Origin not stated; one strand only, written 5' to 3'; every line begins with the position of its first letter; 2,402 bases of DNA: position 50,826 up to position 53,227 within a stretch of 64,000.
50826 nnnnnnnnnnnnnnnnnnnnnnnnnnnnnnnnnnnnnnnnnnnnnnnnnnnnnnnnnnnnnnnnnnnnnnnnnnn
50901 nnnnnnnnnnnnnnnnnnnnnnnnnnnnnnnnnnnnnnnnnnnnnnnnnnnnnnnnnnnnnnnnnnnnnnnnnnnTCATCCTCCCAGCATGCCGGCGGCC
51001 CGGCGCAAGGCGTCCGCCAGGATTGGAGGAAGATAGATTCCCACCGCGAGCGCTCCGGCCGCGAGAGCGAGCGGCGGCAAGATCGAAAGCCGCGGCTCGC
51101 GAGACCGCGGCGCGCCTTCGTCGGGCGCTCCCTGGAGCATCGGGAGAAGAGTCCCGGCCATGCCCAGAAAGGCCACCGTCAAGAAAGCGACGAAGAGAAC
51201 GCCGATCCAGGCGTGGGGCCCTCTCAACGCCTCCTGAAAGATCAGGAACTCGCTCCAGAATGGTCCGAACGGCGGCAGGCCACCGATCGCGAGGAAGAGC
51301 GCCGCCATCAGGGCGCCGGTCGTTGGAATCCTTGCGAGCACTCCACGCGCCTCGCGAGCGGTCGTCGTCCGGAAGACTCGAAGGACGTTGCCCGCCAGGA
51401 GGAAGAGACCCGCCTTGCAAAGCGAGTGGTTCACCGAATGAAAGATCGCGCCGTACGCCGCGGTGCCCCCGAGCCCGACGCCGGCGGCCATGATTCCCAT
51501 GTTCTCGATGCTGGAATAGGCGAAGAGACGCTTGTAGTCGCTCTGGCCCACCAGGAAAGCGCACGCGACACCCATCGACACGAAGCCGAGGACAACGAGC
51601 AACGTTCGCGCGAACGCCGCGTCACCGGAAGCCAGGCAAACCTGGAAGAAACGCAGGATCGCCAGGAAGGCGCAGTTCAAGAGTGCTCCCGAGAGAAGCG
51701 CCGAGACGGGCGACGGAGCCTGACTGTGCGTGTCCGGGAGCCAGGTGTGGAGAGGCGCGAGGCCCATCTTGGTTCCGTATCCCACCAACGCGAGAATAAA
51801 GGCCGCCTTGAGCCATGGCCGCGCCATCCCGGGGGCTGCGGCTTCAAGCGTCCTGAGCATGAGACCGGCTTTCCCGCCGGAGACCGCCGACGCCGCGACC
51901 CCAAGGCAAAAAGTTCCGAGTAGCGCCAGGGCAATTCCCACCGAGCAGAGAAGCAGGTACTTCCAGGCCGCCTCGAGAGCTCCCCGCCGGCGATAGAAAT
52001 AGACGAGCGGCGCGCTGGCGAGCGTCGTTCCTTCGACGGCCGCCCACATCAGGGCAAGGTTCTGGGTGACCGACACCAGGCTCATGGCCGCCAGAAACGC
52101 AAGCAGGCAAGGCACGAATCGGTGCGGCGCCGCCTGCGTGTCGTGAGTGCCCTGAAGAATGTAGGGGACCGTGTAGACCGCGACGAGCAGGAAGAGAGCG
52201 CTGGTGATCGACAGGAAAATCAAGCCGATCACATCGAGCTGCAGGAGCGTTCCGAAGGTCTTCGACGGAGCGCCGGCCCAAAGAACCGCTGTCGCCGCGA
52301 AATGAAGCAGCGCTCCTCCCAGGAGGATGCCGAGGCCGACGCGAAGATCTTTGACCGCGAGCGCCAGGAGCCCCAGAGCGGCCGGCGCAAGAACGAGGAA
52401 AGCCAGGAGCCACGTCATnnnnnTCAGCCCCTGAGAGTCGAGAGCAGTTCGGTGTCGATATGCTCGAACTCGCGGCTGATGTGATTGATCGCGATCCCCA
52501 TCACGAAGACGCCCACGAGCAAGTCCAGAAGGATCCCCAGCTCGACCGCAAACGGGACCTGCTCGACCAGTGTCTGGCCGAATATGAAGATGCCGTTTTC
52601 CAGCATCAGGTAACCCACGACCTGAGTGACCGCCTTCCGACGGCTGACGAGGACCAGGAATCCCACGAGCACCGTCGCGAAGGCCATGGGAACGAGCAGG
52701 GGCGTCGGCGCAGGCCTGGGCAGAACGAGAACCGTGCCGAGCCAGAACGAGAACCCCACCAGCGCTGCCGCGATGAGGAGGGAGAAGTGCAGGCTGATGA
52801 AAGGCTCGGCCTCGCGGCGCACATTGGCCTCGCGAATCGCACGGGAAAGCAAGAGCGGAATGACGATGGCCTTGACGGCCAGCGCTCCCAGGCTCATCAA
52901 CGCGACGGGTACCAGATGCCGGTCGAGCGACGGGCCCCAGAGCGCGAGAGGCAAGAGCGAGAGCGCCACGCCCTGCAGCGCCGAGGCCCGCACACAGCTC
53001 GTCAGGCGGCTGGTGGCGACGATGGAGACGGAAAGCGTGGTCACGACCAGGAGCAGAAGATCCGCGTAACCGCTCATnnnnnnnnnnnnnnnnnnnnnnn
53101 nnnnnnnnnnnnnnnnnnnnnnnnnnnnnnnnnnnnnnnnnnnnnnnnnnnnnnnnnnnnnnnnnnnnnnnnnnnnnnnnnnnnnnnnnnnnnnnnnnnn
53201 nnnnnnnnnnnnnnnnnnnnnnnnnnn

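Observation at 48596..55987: Six-gene hydrogenase-4/complex-I-like membrane complex whose catalytic subunit lacks all NiFe cysteine ligands (Ehr-type, function unknown)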

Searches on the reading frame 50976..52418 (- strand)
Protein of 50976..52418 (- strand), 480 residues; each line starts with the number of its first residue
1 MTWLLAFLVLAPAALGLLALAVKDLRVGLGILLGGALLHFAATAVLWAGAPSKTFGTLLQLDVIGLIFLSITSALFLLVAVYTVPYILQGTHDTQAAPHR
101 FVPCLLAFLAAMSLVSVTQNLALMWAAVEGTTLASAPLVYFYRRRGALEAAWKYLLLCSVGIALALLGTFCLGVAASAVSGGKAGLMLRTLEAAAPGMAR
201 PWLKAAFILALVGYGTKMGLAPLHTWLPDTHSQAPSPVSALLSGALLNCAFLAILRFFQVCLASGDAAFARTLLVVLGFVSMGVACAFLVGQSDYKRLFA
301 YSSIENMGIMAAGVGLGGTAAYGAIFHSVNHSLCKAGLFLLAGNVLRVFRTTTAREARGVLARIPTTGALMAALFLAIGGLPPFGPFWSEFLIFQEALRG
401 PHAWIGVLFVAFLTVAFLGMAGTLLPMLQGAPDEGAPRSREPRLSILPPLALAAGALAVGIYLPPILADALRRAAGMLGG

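Call 5: search_protein_families(library=pfam, proteins=[window:50976-52418:-], max_evalue=0.01)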
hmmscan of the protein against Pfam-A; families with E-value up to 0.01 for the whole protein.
window:50976-52418:- (480 aa): 1 family
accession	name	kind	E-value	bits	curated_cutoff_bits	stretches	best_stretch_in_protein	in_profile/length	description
PF00361.26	Proton_antipo_M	-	7.2e-49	167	21.5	1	119-410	2-288/294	NADH:quinone oxidoreductase/Mrp antiporter, TM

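Call 6: search_protein_families(library=ncbifam, proteins=[window:50976-52418:-], max_evalue=0.01)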
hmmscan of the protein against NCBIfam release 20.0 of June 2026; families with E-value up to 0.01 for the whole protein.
window:50976-52418:- (480 aa): 73 families (the best 25 are shown)
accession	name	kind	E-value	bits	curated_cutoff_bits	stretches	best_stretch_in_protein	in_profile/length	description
NF005044.0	PRK06458.1-4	equivalog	3.2e-101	339.8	610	1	53-476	64-492/531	hydrogenase 4 subunit F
NF005045.0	PRK06458.1-5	equivalog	2.9e-90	303.6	543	1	7-480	10-484/484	hydrogenase 4 subunit F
NF005043.0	PRK06458.1-3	equivalog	2.2e-84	284.2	533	1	8-479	12-483/483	hydrogenase 4 subunit F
NF005041.0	PRK06458.1-1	equivalog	1.5e-75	255.2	951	1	47-467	56-483/526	hydrogenase 4 subunit F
NF005042.0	PRK06458.1-2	equivalog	1.7e-63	215.3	437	1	61-427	56-401/439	hydrogenase 4 subunit F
NF006427.0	PRK08676.1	equivalog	2e-63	215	511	1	30-475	28-480/486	hydrogenase membrane subunit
NF005086.0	PRK06521.1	equivalog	1.4e-52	179.1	667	1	32-475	49-503/669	hydrogenase 4 subunit B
TIGR01972.1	NDH_I_M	subfamily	8.2e-44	150.1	263.8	1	59-416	74-416/486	NADH-quinone oxidoreductase subunit M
NF006418.0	PRK08667.1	equivalog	4.3e-42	144.5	794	1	33-409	46-423/644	hydrogenase membrane subunit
NF006240.0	PRK08376.1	subfamily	7.3e-38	130.7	662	1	55-465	82-494/521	putative monovalent cation/H+ antiporter subunit D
TIGR01770.1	NDH_I_N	subfamily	2.1e-37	129.2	332.6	1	46-416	52-420/472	NADH-quinone oxidoreductase subunit NuoN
NF004920.0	PRK06277.1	equivalog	2.3e-37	128.9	578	1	64-473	66-470/478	energy conserving hydrogenase EhbF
TIGR01974.1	NDH_I_L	subfamily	2.6e-37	129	407.5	1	56-466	75-482/630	NADH-quinone oxidoreductase subunit L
NF005141.0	PRK06590.1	equivalog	3e-37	128.9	556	1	41-467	59-472/615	NADH-quinone oxidoreductase subunit L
NF006419.0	PRK08668.1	equivalog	3.9e-37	128.3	617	1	5-406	4-409/613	NADH dehydrogenase subunit M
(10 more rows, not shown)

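Call 35: search_solved_structures(query=window:50976-52418:-, max_evalue=1e-20, show_alignments=2)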
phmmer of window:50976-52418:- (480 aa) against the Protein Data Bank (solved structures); distinct sequences matched with E-value up to 1e-20: 13.
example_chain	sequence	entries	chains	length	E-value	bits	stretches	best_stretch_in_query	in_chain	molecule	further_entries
6cfw_H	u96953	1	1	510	1.3e-31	113.4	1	57-469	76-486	Monovalent cation/H+ antiporter subunit D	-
6hum_F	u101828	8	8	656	5.1e-25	91.7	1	12-417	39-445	NADH dehydrogenase subunit 5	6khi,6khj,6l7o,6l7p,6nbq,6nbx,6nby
8qby_L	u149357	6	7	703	5.4e-25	91.6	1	59-461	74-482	NADH dehydrogenase subunit L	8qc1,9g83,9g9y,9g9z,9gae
7p61_M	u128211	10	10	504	7.1e-24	87.9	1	211-399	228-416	NADH dehydrogenase I subunit M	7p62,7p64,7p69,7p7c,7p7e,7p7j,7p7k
3rko_M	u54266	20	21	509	7.3e-24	87.9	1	211-399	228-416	NADH-QUINONE OXIDOREDUCTASE SUBUNIT M | NADH dehydrogenase I subunit M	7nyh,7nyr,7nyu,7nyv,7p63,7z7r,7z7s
7qru_D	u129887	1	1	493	7.8e-23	84.5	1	44-471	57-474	Na+/H+ antiporter subunit D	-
6hum_D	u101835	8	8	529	2.9e-22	82.6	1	74-398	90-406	NAD(P)H-quinone oxidoreductase chain 4 1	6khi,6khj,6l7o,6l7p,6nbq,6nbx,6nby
7qru_A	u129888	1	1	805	3.6e-22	82.3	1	51-401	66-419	Na+/H+ antiporter subunit A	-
6z16_A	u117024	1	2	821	5.5e-22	81.7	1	59-471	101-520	Multisubunit Na+/H+ antiporter, A subunit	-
8e9g_L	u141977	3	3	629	6.4e-22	81.5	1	38-409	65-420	NADH-quinone oxidoreductase, L subunit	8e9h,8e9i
6u8y_X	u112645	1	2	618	7.3e-22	81.3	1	7-409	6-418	NADH dehydrogenase subunit M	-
7z0s_C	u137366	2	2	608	2.4e-21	79.6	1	162-461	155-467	Formate hydrogenlyase subunit 3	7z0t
7eu3_D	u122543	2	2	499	5.5e-21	78.4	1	135-406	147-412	NAD(P)H-quinone oxidoreductase chain 4, chloroplastic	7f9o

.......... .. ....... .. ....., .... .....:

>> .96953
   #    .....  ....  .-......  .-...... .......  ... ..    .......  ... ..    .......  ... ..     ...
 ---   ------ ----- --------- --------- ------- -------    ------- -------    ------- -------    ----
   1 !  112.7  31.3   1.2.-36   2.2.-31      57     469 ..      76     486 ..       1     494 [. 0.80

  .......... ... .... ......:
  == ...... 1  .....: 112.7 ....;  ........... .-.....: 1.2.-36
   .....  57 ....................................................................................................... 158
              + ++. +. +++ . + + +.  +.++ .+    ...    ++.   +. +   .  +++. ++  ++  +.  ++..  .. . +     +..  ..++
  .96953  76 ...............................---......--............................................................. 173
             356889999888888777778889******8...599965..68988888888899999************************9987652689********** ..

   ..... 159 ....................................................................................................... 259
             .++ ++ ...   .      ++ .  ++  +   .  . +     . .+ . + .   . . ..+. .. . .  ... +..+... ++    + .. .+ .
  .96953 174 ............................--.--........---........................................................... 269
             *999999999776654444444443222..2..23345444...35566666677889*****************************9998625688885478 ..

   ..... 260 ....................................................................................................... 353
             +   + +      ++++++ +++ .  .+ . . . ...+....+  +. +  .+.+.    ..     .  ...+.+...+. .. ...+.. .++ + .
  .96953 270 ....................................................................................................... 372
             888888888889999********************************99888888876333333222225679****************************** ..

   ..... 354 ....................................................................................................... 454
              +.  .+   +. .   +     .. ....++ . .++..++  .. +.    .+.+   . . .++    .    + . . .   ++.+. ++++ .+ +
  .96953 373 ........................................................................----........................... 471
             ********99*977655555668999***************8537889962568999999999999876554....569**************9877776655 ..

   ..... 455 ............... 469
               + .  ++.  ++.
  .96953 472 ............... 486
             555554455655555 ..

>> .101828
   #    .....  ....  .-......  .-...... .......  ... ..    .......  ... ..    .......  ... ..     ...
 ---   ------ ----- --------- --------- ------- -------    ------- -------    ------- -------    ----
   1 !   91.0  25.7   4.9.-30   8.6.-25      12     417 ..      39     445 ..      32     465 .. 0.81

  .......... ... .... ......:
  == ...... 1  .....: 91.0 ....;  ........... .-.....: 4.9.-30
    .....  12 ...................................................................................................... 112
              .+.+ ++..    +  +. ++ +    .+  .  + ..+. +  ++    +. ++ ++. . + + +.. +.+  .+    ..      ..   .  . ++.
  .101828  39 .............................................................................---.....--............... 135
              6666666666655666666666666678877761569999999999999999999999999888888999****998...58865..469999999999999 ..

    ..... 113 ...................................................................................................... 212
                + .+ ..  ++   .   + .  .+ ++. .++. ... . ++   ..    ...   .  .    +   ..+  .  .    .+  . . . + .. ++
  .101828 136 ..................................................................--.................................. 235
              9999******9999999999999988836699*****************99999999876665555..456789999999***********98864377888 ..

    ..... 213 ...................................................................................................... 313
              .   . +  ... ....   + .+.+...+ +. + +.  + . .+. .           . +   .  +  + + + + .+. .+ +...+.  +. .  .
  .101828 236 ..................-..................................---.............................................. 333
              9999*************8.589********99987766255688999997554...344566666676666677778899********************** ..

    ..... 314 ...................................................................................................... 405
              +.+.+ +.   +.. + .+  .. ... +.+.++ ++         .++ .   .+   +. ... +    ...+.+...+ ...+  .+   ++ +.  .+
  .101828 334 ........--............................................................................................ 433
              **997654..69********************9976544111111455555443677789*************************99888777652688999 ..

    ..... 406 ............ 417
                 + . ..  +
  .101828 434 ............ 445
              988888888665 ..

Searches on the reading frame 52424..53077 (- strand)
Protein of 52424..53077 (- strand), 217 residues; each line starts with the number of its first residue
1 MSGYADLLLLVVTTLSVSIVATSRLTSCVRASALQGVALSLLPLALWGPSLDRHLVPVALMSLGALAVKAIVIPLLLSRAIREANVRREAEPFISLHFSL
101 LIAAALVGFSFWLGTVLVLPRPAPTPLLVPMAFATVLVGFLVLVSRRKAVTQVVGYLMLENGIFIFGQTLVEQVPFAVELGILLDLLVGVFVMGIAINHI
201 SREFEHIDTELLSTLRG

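Call 5: search_protein_families(library=pfam, proteins=[window:52424-53077:-], max_evalue=0.01)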
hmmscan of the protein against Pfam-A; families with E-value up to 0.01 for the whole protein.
window:52424-53077:- (217 aa): 1 family
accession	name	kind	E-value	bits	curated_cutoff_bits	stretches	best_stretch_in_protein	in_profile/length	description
PF00420.29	Oxidored_q2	-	0.0052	16.9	26.1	1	131-216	5-94/95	NADH-ubiquinone/plastoquinone oxidoreductase chain 4L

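Call 6: search_protein_families(library=ncbifam, proteins=[window:52424-53077:-], max_evalue=0.01)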
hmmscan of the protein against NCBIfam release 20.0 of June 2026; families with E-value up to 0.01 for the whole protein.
window:52424-53077:- (217 aa): 1 family
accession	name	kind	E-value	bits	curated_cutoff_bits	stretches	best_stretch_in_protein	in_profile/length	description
NF008556.0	PRK11492.1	equivalog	1.3e-22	80.7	136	1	9-217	13-216/216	hydrogenase 4 membrane subunit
